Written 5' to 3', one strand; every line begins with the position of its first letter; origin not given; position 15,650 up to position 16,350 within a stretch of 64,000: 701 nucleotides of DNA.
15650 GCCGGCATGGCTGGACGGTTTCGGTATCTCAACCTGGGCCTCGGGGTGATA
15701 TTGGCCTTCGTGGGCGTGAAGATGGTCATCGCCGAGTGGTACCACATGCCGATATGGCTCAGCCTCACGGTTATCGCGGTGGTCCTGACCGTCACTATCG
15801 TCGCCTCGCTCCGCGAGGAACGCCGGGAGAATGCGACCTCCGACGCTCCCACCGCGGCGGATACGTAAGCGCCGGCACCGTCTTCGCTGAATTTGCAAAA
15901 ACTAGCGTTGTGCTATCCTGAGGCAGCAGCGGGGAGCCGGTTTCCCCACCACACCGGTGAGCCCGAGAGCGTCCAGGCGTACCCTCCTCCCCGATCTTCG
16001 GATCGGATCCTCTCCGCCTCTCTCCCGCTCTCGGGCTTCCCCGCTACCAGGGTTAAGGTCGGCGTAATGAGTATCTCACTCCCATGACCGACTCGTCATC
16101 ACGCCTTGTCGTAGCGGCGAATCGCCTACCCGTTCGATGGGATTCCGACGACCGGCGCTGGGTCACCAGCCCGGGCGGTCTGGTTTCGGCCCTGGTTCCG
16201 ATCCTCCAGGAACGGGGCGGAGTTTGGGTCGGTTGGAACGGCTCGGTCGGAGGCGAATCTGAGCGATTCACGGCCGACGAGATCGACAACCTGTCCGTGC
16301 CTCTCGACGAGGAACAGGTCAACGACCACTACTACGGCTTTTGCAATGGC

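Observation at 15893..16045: Candidate novel sRNA whose single-stranded parts are all anti-Shine-Dalgarno-like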

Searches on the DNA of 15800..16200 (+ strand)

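Call 4: search_rna_families(source=window, start=15800, end=16200, threshold=evalue, max_evalue=10, show_alignments=3)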
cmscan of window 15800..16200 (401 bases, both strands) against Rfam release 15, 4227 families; matches with E-value up to 10: 2.
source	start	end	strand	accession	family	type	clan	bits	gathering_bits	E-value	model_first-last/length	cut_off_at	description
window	15902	16027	-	RF01874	MIAT_exon1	Gene; lncRNA;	-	21.2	110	6.2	1-135/135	no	Myocardial infarction associated transcript exon 1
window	16036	16198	+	RF02605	scr5239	Gene; sRNA;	-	15.6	64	2.3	1-158/158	no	Streptomyces sRNA scr5239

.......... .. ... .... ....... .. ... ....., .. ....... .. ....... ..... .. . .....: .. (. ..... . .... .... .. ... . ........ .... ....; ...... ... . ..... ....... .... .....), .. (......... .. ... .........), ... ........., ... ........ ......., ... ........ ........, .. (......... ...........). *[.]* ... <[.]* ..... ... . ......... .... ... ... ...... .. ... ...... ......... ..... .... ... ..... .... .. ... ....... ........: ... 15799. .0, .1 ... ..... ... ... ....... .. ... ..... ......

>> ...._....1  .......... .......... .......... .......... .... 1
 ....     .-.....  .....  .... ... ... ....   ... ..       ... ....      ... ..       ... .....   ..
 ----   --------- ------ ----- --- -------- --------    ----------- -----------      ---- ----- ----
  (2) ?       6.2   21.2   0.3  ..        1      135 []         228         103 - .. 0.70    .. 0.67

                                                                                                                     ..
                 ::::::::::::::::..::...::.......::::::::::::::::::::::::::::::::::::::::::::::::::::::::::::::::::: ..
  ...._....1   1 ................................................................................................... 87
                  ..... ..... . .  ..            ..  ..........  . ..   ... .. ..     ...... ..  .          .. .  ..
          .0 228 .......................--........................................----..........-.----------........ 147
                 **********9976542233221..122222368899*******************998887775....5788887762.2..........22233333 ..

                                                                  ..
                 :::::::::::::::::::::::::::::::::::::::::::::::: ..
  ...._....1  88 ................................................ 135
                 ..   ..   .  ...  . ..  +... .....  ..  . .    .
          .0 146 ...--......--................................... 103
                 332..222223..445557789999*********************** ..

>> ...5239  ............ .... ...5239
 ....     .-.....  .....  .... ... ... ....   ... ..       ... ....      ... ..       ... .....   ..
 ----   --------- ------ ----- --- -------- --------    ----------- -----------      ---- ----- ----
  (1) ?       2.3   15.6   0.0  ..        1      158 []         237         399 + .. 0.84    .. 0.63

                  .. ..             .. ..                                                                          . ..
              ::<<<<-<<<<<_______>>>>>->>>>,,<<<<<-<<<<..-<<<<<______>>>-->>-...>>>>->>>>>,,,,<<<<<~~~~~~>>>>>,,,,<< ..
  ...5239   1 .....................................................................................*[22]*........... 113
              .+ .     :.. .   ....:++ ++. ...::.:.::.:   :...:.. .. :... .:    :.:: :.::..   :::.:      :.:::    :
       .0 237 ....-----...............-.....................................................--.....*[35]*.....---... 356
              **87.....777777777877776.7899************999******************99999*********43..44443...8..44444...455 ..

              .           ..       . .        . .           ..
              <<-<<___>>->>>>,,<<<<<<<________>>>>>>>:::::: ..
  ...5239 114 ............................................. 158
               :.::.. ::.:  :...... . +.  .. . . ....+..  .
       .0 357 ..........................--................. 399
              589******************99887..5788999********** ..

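Call 20: build_rna_model(alignment_id=A2)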
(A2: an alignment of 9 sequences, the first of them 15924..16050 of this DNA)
Model R1 built from alignment A2 (9 sequences, 133 columns); structure: RNAalifold consensus.
model positions 127; base pairs 39; branch points 1; effective number of sequences 0.96; information 0.59 bits per position. Calibrated on 0.2 Mb of random sequence (short: E-values are rough).
structure used (alignment columns):
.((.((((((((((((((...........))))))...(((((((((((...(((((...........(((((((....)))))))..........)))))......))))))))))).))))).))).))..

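Call 22: search_with_rna_model(model_id=R1, sources=[window, L001, L002, L003, L004, L005, L006, L007, L008, L009, L010, L011, L012, L013, L014, L015, L016, L017, L018, L019, L020, L021, L022, L023, L024, L025, L026, L027, L028, L029, L030, L031, L032, L033, L034, L035, L036, L037, L038, L039, L040, L041, L042, L043, L044, L045, L046, L047, L048, L049, L050, L051, L052, L053, L054, L055, L056, L057, L058, L059, L060, L061, L062, L063, L064, L065, L066, L067, L068, L069, L070, L071, L072, L073, L074, L075, L076, L077, L078, L079, L080], max_evalue=10)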
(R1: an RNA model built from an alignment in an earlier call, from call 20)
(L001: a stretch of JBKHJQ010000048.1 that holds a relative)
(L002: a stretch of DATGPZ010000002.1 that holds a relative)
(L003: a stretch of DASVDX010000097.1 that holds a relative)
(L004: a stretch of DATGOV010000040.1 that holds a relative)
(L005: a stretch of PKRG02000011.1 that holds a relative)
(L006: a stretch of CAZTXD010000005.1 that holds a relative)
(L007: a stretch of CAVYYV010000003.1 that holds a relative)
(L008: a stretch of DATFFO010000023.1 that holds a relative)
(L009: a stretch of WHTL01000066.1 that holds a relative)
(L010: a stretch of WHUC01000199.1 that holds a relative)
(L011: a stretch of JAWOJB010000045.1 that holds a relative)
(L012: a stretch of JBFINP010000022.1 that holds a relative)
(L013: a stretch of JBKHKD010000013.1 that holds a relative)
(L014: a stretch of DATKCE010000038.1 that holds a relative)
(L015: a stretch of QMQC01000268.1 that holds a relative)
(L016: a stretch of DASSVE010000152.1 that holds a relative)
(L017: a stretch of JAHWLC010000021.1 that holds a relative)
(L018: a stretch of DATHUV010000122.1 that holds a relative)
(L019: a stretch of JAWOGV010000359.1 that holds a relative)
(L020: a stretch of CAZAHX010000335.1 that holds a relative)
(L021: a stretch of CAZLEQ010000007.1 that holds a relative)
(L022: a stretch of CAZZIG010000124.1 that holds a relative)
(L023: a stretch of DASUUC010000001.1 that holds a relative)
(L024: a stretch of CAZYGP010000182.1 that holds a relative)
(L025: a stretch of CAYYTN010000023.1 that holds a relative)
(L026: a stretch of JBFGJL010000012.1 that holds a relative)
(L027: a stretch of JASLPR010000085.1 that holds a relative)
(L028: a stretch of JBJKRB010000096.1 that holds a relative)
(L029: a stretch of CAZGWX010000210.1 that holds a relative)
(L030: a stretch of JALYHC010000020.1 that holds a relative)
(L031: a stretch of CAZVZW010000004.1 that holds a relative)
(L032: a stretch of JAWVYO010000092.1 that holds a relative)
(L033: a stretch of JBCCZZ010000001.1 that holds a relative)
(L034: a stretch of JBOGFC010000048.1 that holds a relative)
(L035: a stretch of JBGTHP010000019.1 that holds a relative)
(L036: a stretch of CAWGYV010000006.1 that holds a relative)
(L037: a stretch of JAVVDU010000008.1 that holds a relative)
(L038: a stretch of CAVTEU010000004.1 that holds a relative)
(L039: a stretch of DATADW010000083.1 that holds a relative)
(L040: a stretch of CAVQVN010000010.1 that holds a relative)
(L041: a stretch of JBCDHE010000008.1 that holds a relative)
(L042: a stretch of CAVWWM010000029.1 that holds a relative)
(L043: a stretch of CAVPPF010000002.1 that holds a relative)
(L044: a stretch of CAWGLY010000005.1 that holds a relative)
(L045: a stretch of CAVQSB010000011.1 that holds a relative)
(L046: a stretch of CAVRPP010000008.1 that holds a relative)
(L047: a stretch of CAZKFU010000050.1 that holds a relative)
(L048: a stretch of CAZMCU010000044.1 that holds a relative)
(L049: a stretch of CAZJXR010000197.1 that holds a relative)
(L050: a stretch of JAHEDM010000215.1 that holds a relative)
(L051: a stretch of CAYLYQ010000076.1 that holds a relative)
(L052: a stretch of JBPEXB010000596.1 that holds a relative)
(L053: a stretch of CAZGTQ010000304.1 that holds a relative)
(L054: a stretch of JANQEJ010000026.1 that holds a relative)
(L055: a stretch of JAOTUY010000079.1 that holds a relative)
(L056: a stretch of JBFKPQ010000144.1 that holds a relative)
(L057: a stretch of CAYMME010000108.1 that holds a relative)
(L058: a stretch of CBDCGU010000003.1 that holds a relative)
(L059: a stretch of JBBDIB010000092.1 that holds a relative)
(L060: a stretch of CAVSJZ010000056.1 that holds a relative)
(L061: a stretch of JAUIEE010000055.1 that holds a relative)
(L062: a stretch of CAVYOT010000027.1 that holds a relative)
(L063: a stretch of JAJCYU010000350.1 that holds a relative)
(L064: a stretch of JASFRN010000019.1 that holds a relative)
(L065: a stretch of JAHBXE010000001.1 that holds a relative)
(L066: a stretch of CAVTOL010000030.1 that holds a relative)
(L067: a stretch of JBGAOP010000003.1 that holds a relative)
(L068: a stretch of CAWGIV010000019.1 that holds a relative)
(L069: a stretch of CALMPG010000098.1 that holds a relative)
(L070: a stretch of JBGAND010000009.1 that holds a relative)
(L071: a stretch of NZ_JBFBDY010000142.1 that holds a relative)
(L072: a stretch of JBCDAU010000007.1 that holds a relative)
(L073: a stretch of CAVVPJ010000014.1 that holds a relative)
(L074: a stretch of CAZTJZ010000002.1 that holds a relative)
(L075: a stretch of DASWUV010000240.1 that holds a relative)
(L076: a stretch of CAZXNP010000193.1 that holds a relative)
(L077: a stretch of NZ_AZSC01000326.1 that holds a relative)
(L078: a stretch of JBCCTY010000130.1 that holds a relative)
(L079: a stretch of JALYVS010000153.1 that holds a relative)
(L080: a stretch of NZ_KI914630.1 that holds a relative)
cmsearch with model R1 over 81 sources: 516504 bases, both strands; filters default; matches with E-value up to 10: 18.
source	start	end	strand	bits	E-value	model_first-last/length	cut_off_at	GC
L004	2298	2424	+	145.5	2.5e-26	1-127/127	no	0.67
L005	2279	2405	+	143.7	5.6e-26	1-127/127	no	0.68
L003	2272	2398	+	141.2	1.8e-25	1-127/127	no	0.68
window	15924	16050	+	136.8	1.4e-24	1-127/127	no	0.69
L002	2303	2428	+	135.6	2.5e-24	1-127/127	no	0.67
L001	2223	2350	+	134.6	4e-24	1-127/127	no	0.66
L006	2323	2447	+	119.4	4.4e-21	1-127/127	no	0.71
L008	2334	2458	+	106.2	2.1e-18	1-127/127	no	0.71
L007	2345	2470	+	101.8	1.6e-17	1-127/127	no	0.7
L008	5849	5931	-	16.8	2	1-127/127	no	0.77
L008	5303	5389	-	15.9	3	1-127/127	no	0.69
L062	640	747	+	15.4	3.9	1-127/127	no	0.72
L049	2557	2654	-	13.8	8.2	1-127/127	no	0.7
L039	5010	5145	+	13.7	8.4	1-127/127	no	0.65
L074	1668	1734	+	13.7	8.7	1-127/127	no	0.73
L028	2595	2742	+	13.7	8.7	1-127/127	no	0.66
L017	2589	2708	+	13.4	9.8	1-127/127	no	0.69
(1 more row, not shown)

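Call 24: search_with_rna_model(model_id=R1, sources=[L081, L082, L083, L084, L085, L086, L087, L088, L089, L090, L091, L092, L093, L094, L095, L096, L097, L098, L099, L100, L101, L102, L103, L104, L105, L106, L107, L108, L109, L110, L111, L112, L113, L114, L115, L116, L117, L118, L119, L120, L121, L122, L123, L124, L125, L126, L127, L128, L129, L130, L131, L132, L133, L134, L135, L136, L137, L138, L139, L140, L141, L142, L143, L144, L145, L146, L147, L148, L149, L150, L151, L152, L153, L154, L155, L156, L157, L158, L159, L160], max_evalue=1)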
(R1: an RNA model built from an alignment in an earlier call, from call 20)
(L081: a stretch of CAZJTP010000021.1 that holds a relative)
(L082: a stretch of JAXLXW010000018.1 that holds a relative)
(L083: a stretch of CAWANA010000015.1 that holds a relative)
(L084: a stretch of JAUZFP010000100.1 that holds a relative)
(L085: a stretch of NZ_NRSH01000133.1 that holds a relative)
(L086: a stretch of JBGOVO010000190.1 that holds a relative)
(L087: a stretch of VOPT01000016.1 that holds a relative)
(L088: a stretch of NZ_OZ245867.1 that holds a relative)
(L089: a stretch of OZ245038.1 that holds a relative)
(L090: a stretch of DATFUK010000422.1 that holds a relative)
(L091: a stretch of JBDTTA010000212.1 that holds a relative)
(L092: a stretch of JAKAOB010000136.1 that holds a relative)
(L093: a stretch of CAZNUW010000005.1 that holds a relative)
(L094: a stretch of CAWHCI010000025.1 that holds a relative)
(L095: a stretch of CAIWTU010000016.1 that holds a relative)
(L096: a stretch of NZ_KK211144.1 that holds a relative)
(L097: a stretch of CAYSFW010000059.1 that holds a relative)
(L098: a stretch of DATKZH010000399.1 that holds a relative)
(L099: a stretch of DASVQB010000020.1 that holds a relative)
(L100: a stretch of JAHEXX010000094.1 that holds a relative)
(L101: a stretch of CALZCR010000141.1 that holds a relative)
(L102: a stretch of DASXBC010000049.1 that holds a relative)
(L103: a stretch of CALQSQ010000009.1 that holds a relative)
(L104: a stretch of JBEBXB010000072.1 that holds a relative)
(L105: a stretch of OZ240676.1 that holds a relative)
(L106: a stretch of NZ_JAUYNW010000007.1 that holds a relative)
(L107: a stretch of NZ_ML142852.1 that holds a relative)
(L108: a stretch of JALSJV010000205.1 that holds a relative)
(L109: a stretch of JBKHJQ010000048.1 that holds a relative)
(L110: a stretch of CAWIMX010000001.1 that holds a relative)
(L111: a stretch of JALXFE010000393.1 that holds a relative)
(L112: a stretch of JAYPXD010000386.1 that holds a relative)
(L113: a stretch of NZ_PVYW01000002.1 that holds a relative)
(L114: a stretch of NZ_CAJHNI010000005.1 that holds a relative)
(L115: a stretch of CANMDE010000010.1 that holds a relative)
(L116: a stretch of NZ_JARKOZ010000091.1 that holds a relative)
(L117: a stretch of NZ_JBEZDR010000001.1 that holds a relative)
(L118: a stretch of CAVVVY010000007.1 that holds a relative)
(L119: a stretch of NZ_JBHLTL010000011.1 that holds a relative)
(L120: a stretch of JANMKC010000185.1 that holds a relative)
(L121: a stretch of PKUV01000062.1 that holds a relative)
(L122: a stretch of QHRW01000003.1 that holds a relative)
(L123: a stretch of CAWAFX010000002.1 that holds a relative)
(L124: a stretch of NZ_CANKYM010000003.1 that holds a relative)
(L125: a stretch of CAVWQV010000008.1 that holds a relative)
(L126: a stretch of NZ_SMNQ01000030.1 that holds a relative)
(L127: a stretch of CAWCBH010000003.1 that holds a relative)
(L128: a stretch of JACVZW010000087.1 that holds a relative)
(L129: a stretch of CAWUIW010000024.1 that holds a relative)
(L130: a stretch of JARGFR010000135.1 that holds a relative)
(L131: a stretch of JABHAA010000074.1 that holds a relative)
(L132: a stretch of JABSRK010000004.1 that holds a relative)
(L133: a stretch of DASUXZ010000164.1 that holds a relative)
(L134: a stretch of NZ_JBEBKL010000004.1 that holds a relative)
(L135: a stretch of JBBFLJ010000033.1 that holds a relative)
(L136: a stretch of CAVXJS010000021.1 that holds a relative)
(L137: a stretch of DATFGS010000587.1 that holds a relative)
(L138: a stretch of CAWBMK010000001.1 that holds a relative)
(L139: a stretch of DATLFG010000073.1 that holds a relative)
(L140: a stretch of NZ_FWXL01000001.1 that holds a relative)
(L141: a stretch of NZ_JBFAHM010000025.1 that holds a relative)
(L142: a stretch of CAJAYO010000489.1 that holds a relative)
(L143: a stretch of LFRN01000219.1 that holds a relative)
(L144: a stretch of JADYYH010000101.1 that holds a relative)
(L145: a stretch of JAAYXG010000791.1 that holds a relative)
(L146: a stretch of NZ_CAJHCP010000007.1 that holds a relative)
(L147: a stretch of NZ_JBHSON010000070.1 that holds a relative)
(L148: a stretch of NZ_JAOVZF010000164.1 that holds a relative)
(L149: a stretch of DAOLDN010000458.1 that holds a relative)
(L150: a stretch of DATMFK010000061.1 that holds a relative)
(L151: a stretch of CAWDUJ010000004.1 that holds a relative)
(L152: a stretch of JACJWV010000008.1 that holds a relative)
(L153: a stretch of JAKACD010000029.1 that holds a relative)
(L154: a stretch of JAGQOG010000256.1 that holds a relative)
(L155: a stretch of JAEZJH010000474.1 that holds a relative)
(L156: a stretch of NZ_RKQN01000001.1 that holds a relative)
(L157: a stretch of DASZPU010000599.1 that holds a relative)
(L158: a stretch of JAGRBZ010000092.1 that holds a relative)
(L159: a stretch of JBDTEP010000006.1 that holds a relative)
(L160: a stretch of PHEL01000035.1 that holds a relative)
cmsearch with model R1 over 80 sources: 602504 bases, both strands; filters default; matches with E-value up to 1: 3.
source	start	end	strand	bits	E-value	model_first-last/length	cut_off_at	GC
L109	189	316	+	134.6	4.6e-24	1-127/127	no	0.66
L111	3416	3526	-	20.1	0.53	1-127/127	no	0.68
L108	7849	7913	-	18.7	0.98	1-127/127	no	0.78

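Call 26: search_with_rna_model(model_id=R1, sources=[L161, L162, L163, L164, L165, L166, L167, L168, L169, L170, L171, L172, L173, L174, L175, L176, L177, L178, L179, L180, L181, L182, L183, L184, L185, L186, L187, L188, L189], max_evalue=1)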
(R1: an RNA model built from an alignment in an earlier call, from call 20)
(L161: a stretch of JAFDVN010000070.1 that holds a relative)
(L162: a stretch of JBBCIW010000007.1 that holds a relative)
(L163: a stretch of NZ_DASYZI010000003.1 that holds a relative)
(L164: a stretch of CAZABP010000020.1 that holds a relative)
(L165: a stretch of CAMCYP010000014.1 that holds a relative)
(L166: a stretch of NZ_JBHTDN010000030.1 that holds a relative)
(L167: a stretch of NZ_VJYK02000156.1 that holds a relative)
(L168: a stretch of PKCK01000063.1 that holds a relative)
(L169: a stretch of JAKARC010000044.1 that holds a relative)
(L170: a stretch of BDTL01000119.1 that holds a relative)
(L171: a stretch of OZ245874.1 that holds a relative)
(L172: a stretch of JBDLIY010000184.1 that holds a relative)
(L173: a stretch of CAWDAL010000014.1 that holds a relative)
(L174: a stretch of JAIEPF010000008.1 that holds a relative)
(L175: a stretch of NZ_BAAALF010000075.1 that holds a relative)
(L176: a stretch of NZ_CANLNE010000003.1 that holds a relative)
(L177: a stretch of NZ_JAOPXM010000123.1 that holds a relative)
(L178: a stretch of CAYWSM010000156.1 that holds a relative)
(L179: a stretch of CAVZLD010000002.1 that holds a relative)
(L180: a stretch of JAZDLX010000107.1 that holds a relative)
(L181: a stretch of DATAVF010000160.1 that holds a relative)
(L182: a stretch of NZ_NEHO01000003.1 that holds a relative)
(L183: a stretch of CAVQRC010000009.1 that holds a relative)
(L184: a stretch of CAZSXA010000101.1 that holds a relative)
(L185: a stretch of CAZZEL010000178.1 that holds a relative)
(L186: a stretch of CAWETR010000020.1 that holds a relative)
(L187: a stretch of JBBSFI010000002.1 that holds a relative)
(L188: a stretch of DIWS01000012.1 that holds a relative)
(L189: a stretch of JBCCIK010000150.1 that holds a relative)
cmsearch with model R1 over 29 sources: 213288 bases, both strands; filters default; matches with E-value up to 1: 0.
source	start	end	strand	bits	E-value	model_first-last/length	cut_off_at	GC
